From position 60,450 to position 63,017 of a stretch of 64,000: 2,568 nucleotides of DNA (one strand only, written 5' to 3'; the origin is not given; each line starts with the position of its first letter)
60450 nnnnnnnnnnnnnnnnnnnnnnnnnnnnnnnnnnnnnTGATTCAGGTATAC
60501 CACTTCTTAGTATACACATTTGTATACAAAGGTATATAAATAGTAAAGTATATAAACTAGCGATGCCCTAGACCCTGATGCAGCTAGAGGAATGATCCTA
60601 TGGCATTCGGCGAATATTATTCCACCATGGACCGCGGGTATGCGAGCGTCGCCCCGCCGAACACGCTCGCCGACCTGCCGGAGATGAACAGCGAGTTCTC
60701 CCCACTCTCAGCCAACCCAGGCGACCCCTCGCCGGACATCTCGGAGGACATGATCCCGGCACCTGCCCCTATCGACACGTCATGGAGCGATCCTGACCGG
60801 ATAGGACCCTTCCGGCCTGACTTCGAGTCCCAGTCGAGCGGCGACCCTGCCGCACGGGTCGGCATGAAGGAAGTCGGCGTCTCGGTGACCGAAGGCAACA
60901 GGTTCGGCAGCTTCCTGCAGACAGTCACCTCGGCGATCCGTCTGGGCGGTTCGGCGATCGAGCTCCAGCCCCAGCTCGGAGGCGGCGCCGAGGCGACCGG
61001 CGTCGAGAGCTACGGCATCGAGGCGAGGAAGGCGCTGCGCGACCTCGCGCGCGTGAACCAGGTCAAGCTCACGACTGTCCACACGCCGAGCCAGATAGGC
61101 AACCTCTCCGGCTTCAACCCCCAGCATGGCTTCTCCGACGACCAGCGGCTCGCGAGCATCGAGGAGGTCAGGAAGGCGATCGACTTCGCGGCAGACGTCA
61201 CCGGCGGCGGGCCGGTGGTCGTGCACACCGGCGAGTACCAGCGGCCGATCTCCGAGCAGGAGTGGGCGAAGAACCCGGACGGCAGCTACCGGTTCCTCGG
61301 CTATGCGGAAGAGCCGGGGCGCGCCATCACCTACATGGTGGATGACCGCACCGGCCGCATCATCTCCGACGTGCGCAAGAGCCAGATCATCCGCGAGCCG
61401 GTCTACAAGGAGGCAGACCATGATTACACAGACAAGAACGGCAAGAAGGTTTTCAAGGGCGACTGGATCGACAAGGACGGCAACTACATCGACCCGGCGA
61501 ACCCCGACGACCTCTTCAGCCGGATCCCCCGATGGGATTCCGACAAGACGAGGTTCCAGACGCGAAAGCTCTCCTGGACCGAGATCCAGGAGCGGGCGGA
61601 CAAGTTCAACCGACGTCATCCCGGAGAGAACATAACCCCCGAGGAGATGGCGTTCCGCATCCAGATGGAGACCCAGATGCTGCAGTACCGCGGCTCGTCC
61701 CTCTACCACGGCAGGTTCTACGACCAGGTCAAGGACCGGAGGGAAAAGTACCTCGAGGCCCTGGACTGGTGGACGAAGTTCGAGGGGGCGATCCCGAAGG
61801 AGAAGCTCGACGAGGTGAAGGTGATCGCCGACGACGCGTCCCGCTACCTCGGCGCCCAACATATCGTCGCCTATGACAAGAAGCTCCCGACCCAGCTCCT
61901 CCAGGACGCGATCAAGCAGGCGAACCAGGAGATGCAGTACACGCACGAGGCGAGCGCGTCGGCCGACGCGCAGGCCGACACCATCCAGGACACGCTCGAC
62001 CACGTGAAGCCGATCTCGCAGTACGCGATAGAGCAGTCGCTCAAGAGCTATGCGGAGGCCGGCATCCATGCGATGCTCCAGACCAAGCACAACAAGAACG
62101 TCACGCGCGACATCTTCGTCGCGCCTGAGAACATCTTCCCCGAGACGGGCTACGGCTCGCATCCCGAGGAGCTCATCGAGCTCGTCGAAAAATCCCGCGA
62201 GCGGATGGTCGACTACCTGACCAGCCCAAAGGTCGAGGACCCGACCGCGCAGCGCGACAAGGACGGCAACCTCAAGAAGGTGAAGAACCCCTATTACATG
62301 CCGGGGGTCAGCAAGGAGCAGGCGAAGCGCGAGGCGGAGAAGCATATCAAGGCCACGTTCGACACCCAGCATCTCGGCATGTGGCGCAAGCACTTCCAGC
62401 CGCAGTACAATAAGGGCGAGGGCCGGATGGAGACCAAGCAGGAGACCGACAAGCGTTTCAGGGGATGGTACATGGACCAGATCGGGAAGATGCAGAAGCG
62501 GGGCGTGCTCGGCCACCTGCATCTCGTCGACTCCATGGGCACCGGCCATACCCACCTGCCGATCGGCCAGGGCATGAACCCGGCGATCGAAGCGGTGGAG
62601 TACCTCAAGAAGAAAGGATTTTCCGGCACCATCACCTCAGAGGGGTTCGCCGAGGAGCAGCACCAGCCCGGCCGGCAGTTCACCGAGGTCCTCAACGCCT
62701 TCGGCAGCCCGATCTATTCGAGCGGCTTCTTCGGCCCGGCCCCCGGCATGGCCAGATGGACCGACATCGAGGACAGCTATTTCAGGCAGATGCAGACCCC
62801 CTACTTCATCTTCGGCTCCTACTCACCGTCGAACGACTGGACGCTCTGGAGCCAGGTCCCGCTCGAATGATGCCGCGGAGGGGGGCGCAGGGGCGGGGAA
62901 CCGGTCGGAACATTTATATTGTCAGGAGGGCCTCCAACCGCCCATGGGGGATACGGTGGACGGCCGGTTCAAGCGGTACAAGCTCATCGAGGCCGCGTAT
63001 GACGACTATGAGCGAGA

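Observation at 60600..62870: Xylose-isomerase-like TIM barrel interrupted by a several-hundred-residue charged insertion, with a Pro-rich disordered N-terminus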

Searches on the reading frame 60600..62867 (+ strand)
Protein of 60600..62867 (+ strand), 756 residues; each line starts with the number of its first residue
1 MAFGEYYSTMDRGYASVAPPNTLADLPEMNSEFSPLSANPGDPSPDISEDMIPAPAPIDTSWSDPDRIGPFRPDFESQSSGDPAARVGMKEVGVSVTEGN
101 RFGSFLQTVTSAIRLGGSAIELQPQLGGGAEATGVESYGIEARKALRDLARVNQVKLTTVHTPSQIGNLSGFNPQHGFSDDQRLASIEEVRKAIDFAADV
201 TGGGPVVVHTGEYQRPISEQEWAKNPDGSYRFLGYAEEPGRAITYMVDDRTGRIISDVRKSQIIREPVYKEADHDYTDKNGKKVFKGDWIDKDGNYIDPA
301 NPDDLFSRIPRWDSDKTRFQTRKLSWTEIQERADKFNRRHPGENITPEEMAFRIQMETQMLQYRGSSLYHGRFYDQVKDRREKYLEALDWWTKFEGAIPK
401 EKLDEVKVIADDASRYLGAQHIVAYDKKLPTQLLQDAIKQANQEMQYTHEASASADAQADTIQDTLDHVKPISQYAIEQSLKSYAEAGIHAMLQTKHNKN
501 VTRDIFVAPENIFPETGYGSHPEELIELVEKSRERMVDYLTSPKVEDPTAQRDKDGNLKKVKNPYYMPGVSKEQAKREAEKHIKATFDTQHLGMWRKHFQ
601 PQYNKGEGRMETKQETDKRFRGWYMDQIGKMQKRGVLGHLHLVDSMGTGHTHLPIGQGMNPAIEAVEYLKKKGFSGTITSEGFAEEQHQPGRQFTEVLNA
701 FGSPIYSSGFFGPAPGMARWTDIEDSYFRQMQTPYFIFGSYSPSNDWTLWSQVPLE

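Call 3: search_protein_families(library=pfam, proteins=[window:60600-62867:+], max_evalue=10)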
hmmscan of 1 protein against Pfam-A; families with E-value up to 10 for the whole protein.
window:60600-62867:+ (756 aa): 1 family
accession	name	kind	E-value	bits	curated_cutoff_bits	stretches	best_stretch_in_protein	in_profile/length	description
PF01261.30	AP_endonuc_2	-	5.2e-14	53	31.1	2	580-690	150-235/249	Xylose isomerase-like TIM barrel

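Call 4: search_protein_families(library=ncbifam, proteins=[window:60600-62867:+], max_evalue=10)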
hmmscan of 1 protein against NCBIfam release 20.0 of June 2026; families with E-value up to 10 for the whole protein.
window:60600-62867:+ (756 aa): 2 families
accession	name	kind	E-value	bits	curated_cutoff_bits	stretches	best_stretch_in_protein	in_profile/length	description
NF007360.0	PRK09856.1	equivalog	0.0011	18.5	305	1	636-681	202-247/276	fructoselysine 3-epimerase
NF047462.1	FUR_perox_PerRA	exception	0.12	12.9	200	1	246-284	93-130/142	peroxide-responsive transcriptional repressor PerRA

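Call 5: search_solved_structures(query=window:60600-62867:+, max_evalue=10, show_alignments=3)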
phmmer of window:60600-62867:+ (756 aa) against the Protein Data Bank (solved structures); distinct sequences matched with E-value up to 10: 3.
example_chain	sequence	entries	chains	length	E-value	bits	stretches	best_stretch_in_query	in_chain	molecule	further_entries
3wqo_A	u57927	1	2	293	0.021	16.7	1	628-682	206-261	Uncharacterized protein MJ1311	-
3cqh_A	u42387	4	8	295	0.37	12.6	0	148-200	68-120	L-ribulose-5-phosphate 3-epimerase ulaE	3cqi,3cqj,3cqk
6h1w_A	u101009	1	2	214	1.6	10.5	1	323-357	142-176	MJ1004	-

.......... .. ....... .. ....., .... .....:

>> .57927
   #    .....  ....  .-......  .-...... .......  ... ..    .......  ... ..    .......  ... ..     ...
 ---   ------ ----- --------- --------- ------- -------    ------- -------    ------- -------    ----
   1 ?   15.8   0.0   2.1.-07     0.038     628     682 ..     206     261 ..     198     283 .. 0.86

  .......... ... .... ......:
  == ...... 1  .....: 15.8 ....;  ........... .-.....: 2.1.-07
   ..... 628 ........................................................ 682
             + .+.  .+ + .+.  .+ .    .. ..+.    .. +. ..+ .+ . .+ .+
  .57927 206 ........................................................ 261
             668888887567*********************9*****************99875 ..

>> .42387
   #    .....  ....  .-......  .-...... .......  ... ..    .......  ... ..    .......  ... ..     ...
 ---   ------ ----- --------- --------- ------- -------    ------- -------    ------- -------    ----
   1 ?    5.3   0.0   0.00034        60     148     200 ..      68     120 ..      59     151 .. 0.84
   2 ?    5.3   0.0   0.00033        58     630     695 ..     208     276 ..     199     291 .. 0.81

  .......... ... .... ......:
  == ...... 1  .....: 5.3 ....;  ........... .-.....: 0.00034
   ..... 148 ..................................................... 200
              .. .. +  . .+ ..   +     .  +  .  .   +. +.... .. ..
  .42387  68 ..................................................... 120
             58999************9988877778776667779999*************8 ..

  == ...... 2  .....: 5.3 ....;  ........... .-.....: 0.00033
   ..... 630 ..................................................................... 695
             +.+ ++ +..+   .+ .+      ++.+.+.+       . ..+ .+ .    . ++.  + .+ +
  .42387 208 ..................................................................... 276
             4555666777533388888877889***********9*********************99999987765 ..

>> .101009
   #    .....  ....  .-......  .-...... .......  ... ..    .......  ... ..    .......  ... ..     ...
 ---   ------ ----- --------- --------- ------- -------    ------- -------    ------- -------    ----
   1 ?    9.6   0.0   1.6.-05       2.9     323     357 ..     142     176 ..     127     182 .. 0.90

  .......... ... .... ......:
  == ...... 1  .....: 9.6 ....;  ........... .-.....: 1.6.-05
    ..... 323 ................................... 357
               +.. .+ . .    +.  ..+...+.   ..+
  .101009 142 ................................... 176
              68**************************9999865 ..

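Call 6: find_homologous_proteins(query=window:60600-62867:+, max_evalue=0.001)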
Query window:60600-62867:+ (756 aa): 167 proteins with E <= 0.001 among 8000 candidates; the best 120 are listed.
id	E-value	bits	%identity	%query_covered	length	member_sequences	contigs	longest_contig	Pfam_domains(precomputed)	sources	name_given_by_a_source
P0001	0.0e+0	1756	100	100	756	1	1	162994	PF01261.31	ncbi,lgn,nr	ncbi:hypothetical protein JXB02_04940 [Candidatus Woesearchaeota archaeon]|nr:hypothetical protein [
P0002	9.3e-274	929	60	89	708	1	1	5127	PF01261.31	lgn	-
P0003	1.7e-270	918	60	89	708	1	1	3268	PF01261.31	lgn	-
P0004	1.1e-267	909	59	88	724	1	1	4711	PF01261.31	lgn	-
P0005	8.8e-263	893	60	88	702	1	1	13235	PF01261.31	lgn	-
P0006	8.4e-258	876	58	88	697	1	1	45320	PF01261.31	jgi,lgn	jgi:hypothetical protein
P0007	6.9e-255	866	58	88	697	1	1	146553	PF01261.31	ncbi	ncbi:MAG: TIM barrel protein [Candidatus Woesearchaeota archaeon]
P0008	6.0e-252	857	56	90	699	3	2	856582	PF01261.31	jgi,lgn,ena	jgi:hypothetical protein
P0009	3.4e-250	851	56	91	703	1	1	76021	PF01261.31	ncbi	-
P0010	8.4e-248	843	56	88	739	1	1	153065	PF01261.31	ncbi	ncbi:MAG: hypothetical protein ACMXYG_04790 [Candidatus Woesearchaeota archaeon]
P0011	1.6e-243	829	54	91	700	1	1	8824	PF01261.31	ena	-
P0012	1.2e-240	819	55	88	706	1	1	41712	PF01261.31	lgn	-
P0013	1.6e-240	819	54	88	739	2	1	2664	PF01261.31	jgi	jgi:hypothetical protein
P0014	6.7e-240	817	55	88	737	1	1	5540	PF01261.31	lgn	-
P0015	1.3e-239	816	55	88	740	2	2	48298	PF01261.31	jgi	jgi:sugar phosphate isomerase/epimerase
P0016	5.5e-239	814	53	92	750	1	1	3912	PF01261.31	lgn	-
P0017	2.7e-238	812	54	88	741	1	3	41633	PF01261.31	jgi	-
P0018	3.6e-237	808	54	88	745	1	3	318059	PF01261.31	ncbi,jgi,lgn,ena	-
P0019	5.4e-236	804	55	88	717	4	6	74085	PF01261.31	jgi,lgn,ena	-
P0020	6.9e-236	804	54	89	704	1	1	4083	PF01261.31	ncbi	-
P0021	1.9e-235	802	53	88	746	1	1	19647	PF01261.31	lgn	-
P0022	3.1e-233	795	53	91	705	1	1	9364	PF01261.31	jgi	jgi:hypothetical protein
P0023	4.7e-233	794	53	89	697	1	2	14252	PF01261.31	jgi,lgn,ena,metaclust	metaclust:\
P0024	9.4e-233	793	53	91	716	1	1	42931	PF01261.31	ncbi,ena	-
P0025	1.1e-232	793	55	89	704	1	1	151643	PF01261.31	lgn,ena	-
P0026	2.9e-232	792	54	89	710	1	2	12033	PF01261.31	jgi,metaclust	metaclust:\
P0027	4.7e-232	791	51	92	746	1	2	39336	PF01261.31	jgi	jgi:hypothetical protein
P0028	5.1e-231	788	53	89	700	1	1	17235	PF01261.31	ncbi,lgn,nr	ncbi:hypothetical protein JXB31_03625 [Candidatus Woesearchaeota archaeon]|nr:hypothetical protein [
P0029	2.3e-230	785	52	91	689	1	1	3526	PF01261.31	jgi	jgi:sugar phosphate isomerase/epimerase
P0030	2.1e-227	776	51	90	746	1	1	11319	PF01261.31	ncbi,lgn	ncbi:MAG: hypothetical protein ACMXYE_02830 [Candidatus Woesearchaeota archaeon]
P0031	4.4e-227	775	51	94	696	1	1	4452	PF01261.31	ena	-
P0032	4.8e-227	774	51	88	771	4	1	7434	PF01261.31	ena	-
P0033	4.6e-226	771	51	91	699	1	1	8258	PF01261.31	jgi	-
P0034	5.0e-225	768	51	89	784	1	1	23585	PF01261.31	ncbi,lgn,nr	ncbi:hypothetical protein HYU06_03585 [Candidatus Woesearchaeota archaeon]|nr:hypothetical protein [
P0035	1.3e-224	766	50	92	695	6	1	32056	PF01261.31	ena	-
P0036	1.9e-224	766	53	90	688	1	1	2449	PF01261.31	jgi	-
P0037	1.9e-224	766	53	90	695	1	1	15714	PF01261.31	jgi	jgi:sugar phosphate isomerase/epimerase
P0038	1.3e-223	763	52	90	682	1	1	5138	PF01261.31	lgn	-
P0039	2.6e-223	762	53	89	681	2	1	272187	PF01261.31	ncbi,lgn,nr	ncbi:MAG: TIM barrel protein [Candidatus Woesearchaeota archaeon]|nr:TIM barrel protein [Candidatus 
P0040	3.6e-223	762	58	78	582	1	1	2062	PF01261.31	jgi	jgi:hypothetical protein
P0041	8.9e-223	760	51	88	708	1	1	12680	PF01261.31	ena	-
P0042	2.7e-222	759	50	92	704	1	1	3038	PF01261.31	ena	-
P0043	1.2e-221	757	51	89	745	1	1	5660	PF01261.31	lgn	-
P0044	5.4e-221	754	53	88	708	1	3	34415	PF01261.31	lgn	-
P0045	3.8e-220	752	52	89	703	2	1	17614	PF01261.31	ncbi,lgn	-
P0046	1.0e-219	750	49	94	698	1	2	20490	PF01261.31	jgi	-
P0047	2.0e-219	749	53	89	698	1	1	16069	PF01261.31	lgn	-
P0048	4.9e-219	748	50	94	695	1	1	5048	PF01261.31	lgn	-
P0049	5.8e-219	748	50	90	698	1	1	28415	PF01261.31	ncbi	ncbi:MAG: TIM barrel protein [Candidatus Woesearchaeota archaeon]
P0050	5.8e-218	744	49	94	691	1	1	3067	PF01261.31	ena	-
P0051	6.8e-218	744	51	89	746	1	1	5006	PF01261.31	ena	-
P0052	2.3e-217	742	50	89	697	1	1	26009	PF01261.31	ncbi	ncbi:MAG: hypothetical protein ABIE94_02270 [archaeon]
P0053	5.6e-217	741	50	89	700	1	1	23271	PF01261.31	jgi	jgi:hypothetical protein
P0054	7.6e-217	741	51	88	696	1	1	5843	PF01261.31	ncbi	-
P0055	8.4e-217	741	49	93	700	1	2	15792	PF01261.31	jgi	-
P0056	9.2e-217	740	53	89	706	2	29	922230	PF01261.31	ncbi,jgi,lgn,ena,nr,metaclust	ncbi:TIM barrel protein [Candidatus Woesearchaeota archaeon]|jgi:sugar phosphate isomerase/epimerase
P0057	1.1e-216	740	50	89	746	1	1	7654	PF01261.31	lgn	-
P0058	1.9e-216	739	51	90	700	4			PF01261.31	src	-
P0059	4.5e-216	738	50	89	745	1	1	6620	PF01261.31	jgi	jgi:sugar phosphate isomerase/epimerase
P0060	8.1e-216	737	51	93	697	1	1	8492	PF01261.31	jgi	jgi:sugar phosphate isomerase/epimerase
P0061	9.1e-216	737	49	89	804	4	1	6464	PF01261.31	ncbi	-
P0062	2.2e-215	736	51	89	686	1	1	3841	PF01261.31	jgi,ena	-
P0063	3.9e-215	735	49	91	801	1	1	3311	PF01261.31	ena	-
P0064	8.6e-215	734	51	89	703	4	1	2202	PF01261.31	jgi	-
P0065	1.3e-214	733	49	88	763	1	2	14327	PF01261.31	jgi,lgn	jgi:hypothetical protein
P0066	2.5e-214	732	50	88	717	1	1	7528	PF01261.31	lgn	-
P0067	1.1e-213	730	50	88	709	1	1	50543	PF01261.31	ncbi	-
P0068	1.2e-213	730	51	89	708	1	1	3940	PF01261.31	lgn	-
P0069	8.2e-213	727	50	89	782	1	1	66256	PF01261.31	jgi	jgi:hypothetical protein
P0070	1.5e-212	727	47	100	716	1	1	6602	PF01261.31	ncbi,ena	-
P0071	7.6e-212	724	48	94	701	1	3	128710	PF01261.31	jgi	-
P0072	1.9e-211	723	50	91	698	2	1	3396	PF01261.31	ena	-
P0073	3.7e-211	722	50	89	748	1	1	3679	PF01261.31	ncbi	-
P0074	2.4e-210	719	48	93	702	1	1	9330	PF01261.31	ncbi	-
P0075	3.6e-210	719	49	91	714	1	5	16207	PF01261.31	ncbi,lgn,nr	ncbi:hypothetical protein HYY69_08685 [Candidatus Woesearchaeota archaeon]|nr:hypothetical protein [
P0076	6.5e-209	714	48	93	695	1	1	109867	PF01261.31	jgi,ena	jgi:hypothetical protein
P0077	5.3e-207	708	50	92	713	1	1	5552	PF01261.31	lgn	-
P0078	3.2e-205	702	48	93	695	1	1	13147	PF01261.31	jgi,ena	jgi:hypothetical protein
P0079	3.4e-205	702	48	88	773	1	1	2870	PF01261.31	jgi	jgi:hypothetical protein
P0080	8.3e-205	701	48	90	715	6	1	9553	PF01261.31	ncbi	-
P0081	1.0e-204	701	46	100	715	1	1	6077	PF01261.31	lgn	-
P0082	9.8e-204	697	48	90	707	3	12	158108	PF01261.31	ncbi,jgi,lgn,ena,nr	ncbi:sugar phosphate isomerase/epimerase [Candidatus Woesearchaeota archaeon]|jgi:sugar phosphate is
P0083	1.3e-203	697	48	91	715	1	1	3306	PF01261.31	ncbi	-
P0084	3.3e-202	692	50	91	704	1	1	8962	PF01261.31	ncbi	-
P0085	4.4e-202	692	48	89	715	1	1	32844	PF01261.31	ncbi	-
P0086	1.7e-201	690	48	92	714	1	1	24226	PF01261.31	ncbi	-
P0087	2.2e-201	690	48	92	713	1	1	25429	PF01261.31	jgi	jgi:sugar phosphate isomerase/epimerase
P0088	2.7e-201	689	49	89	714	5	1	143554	PF01261.31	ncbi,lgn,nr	ncbi:hypothetical protein HZC31_00835 [Candidatus Woesearchaeota archaeon]|nr:hypothetical protein [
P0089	6.8e-201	688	48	93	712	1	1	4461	PF01261.31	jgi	jgi:sugar phosphate isomerase/epimerase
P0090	2.1e-200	686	49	89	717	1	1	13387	PF01261.31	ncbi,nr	ncbi:hypothetical protein HZA99_02605 [Candidatus Woesearchaeota archaeon]|nr:hypothetical protein [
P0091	3.6e-200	686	48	90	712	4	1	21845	PF01261.31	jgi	-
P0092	4.5e-200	685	49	91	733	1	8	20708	PF01261.31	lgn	-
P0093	1.7e-198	680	50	90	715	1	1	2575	PF01261.31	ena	-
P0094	2.5e-198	679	49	89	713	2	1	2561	PF01261.31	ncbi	-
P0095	4.1e-198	679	44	100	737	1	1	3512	PF01261.31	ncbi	-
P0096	4.9e-198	679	47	94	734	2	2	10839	PF01261.31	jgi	-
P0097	1.5e-197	677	48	88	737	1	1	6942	PF01261.31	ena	-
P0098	2.1e-196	673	46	91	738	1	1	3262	PF01261.31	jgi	jgi:hypothetical protein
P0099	1.2e-195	671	49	89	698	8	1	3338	PF01261.31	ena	-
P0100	9.3e-195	668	47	91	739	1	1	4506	PF01261.31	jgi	jgi:sugar phosphate isomerase/epimerase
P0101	6.7e-194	665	48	89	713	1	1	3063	PF01261.31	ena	-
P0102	3.3e-193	663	47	91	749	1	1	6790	PF01261.31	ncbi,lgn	ncbi:MAG: TIM barrel protein [Candidatus Hadarchaeum sp.]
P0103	3.4e-193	662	48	89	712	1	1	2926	PF01261.31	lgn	-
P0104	6.9e-193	661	50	88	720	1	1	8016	PF01261.31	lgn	-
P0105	7.2e-193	661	46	92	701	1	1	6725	PF01261.31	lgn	-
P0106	2.1e-192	660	48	92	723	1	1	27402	PF01261.31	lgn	-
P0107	6.7e-192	658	47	89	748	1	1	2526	PF01261.31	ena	-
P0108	1.7e-187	644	48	85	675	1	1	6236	PF01261.31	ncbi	ncbi:hypothetical protein COV16_05080, partial [Candidatus Woesearchaeota archaeon CG10_big_fil_rev_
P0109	1.5e-179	617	49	78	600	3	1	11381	PF01261.31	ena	-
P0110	7.5e-175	602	47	89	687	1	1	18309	PF01261.31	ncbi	-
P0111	1.5e-173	598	43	93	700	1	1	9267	PF01261.31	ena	-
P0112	1.5e-172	594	44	89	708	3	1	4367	PF01261.31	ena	-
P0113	2.0e-172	594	44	88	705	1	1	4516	PF01261.31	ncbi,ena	-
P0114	4.1e-171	589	45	88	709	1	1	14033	PF01261.31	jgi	-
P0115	2.5e-168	580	43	89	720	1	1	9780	PF01261.31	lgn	-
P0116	6.9e-168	579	44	91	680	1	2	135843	PF01261.31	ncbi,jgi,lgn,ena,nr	ncbi:hypothetical protein COV19_00155 [Candidatus Woesearchaeota archaeon CG10_big_fil_rev_8_21_14_0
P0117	1.1e-164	568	43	88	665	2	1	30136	PF01261.31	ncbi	-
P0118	1.5e-164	568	42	89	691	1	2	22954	PF01261.31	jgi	jgi:sugar phosphate isomerase/epimerase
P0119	4.2e-164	566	42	90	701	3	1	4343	PF01261.31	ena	-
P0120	6.6e-164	566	43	92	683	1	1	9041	PF01261.31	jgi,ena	-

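Call 11: find_encoding_contigs(protein=P0056, flank=8000, max_places=3)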
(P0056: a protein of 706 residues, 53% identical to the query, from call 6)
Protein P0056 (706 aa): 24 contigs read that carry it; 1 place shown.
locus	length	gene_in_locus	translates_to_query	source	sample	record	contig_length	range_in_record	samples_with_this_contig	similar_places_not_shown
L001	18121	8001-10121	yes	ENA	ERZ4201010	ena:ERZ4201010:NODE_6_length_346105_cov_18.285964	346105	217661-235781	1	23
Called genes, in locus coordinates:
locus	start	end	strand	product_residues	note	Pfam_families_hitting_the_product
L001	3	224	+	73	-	PF00125:Histone, PF00808:CBFD_NFYB_HMF, PF15630:CENP-S (weak)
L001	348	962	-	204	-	-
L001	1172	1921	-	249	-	PF01090:Ribosomal_S19e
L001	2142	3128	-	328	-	PF01047:MarR (faint), PF13404:HTH_AsnC-type, PF13412:HTH_24, PF12802:MarR_2 (faint), PF13404:HTH_AsnC-type, PF13412:HTH_24, PF08279:HTH_11 (weak), PF01037:AsnC_trans_reg (weak), +1 more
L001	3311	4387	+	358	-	PF04055:Radical_SAM, PF13186:SPASM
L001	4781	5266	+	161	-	-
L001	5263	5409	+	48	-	-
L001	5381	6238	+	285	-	-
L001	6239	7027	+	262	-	PF01177:Asp_Glu_race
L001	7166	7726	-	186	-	PF00857:Isochorismatase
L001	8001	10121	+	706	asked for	PF01261:AP_endonuc_2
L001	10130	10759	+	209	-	-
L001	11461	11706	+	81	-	PF01191:RNA_pol_Rpb5_C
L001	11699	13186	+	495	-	PF04563:RNA_pol_Rpb2_1, PF04561:RNA_pol_Rpb2_2, PF04565:RNA_pol_Rpb2_3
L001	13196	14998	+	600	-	PF04566:RNA_pol_Rpb2_4, PF04567:RNA_pol_Rpb2_5, PF00562:RNA_pol_Rpb2_6, PF04560:RNA_pol_Rpb2_7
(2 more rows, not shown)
